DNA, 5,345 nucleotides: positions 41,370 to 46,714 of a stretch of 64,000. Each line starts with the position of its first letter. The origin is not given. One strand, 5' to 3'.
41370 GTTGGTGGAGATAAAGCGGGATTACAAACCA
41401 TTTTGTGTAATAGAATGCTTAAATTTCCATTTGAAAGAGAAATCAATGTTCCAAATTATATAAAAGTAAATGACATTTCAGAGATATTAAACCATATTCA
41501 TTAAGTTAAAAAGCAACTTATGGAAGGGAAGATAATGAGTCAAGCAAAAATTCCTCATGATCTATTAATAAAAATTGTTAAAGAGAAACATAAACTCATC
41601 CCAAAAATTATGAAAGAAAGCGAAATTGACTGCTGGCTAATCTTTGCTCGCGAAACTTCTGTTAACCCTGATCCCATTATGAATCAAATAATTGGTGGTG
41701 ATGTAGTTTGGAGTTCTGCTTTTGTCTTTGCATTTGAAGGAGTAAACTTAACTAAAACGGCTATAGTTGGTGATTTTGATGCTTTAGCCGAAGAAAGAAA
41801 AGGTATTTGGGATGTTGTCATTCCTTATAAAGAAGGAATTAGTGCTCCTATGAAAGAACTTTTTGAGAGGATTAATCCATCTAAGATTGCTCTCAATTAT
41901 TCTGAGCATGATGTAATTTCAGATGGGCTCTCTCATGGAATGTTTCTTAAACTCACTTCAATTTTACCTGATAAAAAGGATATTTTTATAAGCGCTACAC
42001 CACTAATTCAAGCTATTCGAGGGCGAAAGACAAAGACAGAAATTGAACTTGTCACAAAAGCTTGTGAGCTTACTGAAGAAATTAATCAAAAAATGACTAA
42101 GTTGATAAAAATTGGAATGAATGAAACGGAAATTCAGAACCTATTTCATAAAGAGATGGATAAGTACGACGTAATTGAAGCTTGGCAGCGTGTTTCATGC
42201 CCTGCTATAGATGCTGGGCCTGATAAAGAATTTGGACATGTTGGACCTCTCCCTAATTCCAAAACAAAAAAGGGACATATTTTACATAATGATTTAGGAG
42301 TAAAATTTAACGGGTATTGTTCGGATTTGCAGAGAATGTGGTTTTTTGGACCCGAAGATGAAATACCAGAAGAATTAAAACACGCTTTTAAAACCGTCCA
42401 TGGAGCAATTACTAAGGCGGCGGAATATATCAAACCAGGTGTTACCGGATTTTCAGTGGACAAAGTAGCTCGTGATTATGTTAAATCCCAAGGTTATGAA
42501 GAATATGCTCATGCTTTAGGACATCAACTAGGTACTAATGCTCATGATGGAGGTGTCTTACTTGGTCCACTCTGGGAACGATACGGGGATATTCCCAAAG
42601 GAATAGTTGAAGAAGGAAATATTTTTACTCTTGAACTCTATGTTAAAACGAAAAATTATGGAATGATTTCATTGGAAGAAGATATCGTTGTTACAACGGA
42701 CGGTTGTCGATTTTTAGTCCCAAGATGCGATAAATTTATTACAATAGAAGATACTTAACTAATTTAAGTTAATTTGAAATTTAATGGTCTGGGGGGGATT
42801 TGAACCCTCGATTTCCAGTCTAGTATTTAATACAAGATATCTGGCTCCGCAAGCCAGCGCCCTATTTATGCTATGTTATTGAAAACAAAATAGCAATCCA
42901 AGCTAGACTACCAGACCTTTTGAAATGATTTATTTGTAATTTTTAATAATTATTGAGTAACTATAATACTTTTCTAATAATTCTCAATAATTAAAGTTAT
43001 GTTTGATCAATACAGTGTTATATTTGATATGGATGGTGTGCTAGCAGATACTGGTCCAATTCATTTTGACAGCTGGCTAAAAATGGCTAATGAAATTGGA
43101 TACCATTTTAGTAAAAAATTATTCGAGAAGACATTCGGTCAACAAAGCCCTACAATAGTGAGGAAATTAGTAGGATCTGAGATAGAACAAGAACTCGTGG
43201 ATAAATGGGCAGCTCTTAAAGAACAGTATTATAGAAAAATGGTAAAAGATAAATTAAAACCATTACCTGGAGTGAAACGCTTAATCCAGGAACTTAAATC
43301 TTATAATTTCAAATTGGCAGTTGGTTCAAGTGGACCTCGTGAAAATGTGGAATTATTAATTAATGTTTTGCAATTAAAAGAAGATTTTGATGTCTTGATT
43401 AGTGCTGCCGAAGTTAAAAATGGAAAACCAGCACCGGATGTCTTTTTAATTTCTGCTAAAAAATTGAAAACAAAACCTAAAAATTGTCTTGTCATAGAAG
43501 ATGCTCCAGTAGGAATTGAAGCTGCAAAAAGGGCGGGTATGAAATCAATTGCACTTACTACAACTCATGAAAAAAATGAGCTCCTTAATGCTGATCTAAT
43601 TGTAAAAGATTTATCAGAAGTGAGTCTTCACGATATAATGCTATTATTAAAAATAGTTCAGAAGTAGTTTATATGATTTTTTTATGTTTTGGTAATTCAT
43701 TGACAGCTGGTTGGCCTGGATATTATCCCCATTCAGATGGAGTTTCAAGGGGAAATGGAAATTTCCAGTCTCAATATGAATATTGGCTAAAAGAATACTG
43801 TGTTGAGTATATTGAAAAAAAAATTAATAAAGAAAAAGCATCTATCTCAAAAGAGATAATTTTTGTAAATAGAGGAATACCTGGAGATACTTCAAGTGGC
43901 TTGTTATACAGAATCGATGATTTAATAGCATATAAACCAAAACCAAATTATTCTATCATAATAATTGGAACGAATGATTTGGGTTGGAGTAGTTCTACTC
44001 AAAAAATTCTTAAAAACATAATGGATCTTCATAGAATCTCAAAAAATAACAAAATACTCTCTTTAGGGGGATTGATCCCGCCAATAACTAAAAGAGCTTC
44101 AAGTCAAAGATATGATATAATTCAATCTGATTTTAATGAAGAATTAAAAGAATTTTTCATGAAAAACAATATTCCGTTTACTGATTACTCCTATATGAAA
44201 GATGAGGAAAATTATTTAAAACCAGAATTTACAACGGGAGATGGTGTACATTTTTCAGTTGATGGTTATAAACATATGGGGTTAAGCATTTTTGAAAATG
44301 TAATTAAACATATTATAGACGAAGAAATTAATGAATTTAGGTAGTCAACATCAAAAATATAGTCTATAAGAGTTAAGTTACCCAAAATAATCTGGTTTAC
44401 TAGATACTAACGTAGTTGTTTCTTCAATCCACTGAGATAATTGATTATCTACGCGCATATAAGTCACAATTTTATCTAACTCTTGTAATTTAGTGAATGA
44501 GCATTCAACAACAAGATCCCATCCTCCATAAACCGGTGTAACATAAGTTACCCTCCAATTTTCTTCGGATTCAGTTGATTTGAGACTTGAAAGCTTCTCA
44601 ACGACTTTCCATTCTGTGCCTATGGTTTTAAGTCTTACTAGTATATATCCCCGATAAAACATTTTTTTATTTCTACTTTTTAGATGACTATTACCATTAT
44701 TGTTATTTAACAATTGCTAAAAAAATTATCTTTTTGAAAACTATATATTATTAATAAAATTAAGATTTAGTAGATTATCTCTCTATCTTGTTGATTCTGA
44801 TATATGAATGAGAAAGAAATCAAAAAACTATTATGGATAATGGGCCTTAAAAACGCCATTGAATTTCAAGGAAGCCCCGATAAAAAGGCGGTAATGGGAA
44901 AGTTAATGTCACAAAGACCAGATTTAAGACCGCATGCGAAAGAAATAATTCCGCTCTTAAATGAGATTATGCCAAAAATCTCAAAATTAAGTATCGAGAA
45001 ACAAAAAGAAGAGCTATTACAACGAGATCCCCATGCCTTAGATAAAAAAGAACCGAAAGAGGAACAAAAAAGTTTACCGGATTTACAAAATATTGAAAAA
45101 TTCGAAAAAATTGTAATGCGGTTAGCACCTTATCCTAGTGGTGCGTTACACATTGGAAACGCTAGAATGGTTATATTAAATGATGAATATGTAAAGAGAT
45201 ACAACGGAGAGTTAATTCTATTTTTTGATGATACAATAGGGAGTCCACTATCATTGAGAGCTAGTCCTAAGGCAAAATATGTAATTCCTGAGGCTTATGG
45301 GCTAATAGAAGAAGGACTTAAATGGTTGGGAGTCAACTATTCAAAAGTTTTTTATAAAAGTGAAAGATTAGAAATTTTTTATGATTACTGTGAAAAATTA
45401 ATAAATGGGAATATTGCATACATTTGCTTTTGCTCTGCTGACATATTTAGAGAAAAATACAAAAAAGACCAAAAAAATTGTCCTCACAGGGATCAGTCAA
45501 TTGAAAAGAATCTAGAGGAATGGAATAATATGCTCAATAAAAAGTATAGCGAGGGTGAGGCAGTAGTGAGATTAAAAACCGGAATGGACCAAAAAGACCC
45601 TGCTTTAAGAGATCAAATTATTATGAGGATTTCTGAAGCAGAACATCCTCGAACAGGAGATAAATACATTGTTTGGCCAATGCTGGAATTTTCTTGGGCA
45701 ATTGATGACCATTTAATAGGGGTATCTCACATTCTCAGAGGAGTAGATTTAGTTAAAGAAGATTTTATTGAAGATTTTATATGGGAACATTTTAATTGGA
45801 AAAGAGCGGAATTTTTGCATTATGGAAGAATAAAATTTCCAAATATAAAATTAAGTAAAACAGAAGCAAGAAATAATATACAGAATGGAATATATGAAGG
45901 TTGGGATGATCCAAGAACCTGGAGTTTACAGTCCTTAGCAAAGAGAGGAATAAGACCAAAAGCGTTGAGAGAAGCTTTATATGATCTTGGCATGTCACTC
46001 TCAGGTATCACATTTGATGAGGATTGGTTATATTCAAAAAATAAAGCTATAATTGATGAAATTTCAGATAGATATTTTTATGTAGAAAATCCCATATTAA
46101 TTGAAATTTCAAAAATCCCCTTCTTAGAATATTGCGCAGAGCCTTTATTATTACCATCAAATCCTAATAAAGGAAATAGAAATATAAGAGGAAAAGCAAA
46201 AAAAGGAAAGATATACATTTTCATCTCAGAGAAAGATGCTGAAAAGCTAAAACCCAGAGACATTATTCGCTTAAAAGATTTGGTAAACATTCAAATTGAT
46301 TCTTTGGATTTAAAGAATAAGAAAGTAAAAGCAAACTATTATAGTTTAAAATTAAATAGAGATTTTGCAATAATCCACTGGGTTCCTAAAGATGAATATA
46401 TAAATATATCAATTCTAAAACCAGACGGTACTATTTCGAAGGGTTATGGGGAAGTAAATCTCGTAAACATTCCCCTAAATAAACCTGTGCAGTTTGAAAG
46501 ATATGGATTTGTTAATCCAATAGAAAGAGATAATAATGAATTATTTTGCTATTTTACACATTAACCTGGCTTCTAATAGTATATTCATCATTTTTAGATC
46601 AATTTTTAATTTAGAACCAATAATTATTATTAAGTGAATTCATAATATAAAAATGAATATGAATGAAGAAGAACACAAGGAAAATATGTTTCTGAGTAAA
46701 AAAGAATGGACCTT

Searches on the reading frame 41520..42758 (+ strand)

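Call 72: search_protein_families(library=pfam, proteins=[window:41520-42758:+], max_evalue=0.001)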
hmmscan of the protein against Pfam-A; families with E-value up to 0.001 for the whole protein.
window:41520-42758:+ (412 aa): 1 family
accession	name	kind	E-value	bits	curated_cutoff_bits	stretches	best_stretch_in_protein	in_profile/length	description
PF00557.29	Peptidase_M24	-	2.8e-37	128.9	23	1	177-392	2-207/208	Metallopeptidase family M24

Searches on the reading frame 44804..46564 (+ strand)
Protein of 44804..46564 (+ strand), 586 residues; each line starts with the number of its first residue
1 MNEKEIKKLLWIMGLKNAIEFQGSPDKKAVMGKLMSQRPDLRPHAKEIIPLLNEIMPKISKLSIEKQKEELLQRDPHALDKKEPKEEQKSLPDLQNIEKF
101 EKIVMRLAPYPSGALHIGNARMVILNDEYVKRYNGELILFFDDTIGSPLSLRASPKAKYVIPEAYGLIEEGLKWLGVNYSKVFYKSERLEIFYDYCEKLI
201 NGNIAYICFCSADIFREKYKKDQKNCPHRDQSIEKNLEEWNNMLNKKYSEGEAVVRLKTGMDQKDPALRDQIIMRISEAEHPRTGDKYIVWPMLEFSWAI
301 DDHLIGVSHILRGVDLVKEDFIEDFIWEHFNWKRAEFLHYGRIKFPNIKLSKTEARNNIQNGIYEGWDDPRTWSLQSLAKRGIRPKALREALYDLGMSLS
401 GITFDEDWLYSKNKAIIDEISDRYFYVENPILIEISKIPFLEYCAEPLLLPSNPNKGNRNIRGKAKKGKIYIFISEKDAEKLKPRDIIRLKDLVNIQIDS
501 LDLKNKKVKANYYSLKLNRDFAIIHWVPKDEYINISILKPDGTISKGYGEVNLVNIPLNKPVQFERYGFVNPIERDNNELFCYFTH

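Call 71: search_protein_families(library=pfam, proteins=[window:44804-46564:+], max_evalue=0.001)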
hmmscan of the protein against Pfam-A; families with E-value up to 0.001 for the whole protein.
window:44804-46564:+ (586 aa): 3 families
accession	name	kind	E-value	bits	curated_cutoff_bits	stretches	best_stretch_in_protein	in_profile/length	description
PF00749.27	tRNA-synt_1c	-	3.7e-60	203.9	23.4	1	102-398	1-292/314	tRNA synthetases class I (E and Q), catalytic domain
PF03950.23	tRNA-synt_1c_C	-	2.2e-12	47.4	23.9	1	422-508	2-83/91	tRNA synthetases class I (E and Q), anti-codon binding domain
PF20974.2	tRNA-synt_1c_C2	-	5e-08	34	23.9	1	523-571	1-67/69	tRNA synthetases class I (E and Q), anti-codon binding domain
